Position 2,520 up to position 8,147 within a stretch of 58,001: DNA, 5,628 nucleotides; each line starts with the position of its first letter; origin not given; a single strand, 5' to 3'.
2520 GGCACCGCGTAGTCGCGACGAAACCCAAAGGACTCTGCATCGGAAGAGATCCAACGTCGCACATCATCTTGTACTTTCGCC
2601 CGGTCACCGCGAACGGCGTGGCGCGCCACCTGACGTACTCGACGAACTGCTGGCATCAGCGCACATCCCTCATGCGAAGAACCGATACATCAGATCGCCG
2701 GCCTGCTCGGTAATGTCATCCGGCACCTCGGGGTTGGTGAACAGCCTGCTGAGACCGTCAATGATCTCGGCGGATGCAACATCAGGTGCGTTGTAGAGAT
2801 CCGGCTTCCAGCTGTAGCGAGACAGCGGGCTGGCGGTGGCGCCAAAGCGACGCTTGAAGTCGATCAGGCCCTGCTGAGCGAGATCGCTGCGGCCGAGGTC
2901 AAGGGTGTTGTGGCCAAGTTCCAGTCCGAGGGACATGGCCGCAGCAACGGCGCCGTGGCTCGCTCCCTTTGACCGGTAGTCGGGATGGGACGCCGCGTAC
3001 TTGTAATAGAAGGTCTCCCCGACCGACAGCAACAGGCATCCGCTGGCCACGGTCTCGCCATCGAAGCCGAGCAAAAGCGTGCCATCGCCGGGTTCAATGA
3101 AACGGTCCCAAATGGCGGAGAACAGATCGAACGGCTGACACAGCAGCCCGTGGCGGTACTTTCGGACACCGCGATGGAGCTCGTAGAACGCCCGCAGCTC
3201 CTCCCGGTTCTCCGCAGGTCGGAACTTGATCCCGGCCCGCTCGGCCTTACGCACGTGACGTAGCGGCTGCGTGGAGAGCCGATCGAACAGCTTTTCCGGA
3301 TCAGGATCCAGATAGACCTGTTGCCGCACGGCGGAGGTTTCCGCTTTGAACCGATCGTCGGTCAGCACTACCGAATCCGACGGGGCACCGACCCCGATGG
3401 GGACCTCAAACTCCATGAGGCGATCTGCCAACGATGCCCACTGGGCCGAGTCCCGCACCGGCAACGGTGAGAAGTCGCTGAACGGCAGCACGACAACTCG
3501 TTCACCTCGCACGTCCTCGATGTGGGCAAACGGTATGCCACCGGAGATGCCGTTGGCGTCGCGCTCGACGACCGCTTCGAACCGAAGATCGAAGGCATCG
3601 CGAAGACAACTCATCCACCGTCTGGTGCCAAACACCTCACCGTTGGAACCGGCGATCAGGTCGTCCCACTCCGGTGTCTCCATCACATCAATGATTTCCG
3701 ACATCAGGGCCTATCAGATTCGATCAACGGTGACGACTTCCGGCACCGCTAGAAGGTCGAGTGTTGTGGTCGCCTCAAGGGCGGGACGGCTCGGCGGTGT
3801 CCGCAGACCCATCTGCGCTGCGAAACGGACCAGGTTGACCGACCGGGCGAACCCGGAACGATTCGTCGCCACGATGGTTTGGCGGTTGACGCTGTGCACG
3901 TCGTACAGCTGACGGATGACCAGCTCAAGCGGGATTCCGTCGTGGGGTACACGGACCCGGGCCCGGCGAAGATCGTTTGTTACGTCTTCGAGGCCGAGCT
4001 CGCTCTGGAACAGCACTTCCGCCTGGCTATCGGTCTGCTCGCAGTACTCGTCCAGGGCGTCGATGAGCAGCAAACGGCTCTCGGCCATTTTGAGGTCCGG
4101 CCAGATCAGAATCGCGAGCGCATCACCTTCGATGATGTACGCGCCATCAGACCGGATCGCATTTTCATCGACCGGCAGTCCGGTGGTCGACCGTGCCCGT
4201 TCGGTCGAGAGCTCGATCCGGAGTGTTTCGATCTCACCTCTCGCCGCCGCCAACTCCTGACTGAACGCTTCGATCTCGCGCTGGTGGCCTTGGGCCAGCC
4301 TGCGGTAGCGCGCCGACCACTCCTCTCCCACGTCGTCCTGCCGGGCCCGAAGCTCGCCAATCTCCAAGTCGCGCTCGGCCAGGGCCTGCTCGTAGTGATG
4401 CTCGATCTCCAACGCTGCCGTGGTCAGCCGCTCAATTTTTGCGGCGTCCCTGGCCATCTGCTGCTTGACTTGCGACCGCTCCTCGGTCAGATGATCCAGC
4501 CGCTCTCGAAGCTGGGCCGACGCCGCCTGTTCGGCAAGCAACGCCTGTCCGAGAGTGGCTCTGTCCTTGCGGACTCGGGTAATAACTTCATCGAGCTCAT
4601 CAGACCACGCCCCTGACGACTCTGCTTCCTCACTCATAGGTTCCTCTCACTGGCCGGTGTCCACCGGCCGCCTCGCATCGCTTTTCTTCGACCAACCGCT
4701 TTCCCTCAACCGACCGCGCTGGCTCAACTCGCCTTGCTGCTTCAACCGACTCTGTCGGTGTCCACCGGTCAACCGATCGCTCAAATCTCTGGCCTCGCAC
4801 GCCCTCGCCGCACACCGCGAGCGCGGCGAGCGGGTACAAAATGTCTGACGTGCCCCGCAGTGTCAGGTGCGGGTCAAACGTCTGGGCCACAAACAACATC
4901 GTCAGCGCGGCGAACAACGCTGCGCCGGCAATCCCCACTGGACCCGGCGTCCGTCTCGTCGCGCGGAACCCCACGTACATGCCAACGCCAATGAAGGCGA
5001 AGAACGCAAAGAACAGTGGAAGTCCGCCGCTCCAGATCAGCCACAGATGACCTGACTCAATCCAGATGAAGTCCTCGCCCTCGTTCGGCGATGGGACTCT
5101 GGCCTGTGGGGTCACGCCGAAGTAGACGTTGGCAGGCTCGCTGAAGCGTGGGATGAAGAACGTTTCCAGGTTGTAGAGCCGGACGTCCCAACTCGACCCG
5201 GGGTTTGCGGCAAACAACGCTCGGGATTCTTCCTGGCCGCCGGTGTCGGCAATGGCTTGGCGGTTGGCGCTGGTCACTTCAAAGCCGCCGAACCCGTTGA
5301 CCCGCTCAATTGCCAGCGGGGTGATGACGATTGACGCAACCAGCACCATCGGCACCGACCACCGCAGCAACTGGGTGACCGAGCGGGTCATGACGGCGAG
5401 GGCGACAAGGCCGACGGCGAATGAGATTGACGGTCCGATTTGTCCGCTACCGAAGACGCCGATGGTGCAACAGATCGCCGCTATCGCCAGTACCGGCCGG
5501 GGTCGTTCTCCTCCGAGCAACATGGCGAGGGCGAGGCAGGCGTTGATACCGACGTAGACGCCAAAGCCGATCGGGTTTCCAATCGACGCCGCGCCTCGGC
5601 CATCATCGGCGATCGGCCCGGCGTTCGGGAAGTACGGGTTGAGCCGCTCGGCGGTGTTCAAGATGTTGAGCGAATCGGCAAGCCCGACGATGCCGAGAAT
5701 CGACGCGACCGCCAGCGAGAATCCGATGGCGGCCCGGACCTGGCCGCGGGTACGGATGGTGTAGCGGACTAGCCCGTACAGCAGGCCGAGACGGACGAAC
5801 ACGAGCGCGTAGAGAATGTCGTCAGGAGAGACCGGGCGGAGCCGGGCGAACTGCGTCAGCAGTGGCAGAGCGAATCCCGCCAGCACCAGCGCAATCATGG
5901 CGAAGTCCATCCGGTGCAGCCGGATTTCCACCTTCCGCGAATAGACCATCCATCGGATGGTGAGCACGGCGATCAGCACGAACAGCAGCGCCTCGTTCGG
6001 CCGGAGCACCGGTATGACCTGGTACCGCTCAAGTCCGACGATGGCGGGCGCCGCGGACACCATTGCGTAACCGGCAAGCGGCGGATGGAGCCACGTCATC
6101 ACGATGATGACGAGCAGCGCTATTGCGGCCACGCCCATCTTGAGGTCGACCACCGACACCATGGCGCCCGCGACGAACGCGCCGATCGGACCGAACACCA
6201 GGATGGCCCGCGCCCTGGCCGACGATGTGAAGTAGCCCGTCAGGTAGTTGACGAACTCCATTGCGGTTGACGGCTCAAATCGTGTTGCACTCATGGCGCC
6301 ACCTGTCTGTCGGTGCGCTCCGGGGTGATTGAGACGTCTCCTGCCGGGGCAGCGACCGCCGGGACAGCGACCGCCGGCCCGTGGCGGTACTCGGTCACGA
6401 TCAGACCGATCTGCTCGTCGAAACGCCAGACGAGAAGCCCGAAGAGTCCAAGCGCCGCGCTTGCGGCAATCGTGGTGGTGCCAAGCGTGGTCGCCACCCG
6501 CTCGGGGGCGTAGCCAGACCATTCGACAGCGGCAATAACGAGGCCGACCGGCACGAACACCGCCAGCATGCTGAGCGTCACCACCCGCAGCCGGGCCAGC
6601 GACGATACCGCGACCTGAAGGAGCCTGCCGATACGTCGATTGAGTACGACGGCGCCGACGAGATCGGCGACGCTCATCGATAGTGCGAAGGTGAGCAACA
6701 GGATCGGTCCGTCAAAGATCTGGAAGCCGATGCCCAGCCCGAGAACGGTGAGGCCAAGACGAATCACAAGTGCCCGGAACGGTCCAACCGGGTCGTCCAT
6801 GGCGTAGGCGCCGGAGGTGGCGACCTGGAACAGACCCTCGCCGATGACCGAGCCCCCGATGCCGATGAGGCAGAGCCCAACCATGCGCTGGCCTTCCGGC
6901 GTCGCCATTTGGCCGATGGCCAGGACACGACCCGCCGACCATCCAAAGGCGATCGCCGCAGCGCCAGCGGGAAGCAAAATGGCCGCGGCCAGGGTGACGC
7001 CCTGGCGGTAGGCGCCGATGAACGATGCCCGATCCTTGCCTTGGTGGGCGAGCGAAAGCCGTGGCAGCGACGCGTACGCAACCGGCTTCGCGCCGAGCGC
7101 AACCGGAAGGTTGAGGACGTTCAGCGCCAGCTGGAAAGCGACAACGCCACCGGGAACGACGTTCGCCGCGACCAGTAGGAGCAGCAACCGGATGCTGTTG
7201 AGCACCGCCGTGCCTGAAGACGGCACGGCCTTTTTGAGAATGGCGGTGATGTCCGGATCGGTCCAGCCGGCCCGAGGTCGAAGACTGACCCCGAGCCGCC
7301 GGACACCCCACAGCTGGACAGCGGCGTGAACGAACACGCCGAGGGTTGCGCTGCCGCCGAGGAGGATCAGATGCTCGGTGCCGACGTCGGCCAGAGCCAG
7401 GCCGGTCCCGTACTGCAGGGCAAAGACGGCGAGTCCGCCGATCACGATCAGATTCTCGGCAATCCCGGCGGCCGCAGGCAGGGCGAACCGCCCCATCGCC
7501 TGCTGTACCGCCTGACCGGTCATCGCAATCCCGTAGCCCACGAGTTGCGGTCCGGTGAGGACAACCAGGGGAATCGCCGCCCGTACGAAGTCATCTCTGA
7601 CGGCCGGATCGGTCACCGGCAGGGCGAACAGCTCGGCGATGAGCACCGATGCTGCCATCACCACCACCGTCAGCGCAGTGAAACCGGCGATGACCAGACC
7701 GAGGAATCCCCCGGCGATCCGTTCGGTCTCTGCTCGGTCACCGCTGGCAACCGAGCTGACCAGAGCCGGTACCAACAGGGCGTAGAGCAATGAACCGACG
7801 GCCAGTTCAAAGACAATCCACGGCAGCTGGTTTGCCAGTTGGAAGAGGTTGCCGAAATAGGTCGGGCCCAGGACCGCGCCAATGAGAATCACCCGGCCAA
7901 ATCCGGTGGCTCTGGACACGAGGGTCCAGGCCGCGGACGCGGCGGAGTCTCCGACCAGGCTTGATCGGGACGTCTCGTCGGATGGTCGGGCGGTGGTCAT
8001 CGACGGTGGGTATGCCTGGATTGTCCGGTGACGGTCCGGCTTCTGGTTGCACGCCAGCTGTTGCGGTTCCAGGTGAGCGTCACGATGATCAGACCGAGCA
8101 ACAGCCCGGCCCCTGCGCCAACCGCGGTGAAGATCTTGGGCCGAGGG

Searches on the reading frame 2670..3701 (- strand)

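Call 71: search_protein_families(library=pfam, proteins=[window:2670-3701:-], max_evalue=0.0001)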
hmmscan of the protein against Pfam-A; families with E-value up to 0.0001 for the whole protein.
window:2670-3701:- (343 aa): 2 families
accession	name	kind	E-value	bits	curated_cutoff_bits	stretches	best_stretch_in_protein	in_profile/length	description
PF13480.13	Acetyltransf_6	-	3.1e-10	40.8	22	1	148-274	9-139/143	Acetyltransferase (GNAT) domain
PF02388.22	FemAB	-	2.8e-06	26.8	24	0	126-177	151-204/406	FemAB family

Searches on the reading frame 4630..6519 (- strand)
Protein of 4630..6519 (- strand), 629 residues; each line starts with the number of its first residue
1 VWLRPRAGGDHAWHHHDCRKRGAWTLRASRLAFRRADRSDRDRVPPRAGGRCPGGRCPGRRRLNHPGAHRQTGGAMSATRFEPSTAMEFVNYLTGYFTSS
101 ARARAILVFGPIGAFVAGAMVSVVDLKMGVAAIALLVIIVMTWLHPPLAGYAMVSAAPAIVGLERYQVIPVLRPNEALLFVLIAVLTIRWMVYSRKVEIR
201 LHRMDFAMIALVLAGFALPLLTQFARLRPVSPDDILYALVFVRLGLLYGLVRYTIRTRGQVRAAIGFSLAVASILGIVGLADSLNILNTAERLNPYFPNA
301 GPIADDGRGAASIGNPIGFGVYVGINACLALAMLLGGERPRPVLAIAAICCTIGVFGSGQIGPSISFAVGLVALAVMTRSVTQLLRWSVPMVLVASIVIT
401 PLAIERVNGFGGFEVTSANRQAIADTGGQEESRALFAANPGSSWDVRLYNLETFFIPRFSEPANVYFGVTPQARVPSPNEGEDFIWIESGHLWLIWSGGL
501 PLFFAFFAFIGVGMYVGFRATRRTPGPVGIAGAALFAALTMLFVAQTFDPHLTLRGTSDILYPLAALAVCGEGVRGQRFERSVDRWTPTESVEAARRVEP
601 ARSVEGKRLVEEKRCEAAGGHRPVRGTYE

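Call 69: find_encoding_contigs(protein=window:4630-6519:-, flank=10000, max_places=1)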
Protein window:4630-6519:- (629 aa): no gene with exactly this product is on record in the collection.

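Call 71: search_protein_families(library=pfam, proteins=[window:4630-6519:-], max_evalue=0.0001)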
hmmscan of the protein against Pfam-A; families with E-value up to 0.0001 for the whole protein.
window:4630-6519:- (629 aa): 0 families

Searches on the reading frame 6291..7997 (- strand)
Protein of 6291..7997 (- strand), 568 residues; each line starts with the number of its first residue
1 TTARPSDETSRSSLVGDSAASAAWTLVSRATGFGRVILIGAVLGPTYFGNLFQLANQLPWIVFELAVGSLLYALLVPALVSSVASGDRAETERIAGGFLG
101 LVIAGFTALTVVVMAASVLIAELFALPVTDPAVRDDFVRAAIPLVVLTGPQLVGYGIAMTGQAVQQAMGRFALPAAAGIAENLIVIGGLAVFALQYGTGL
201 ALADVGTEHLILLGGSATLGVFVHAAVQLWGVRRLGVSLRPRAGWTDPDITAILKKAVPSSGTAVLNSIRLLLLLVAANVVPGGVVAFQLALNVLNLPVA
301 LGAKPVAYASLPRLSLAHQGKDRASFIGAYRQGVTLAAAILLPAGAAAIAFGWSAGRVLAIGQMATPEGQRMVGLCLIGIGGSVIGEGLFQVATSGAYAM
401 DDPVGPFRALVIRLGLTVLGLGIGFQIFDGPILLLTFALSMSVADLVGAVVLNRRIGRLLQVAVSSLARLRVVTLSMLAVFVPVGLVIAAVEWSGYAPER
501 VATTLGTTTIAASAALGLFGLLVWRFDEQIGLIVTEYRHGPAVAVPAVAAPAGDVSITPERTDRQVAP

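Call 71: search_protein_families(library=pfam, proteins=[window:6291-7997:-], max_evalue=0.0001)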
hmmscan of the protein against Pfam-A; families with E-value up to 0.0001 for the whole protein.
window:6291-7997:- (568 aa): 1 family
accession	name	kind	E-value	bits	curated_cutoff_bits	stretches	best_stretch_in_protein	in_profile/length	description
PF03023.19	MurJ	-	2.1e-37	129.2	27.4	1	41-487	3-428/451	Lipid II flippase MurJ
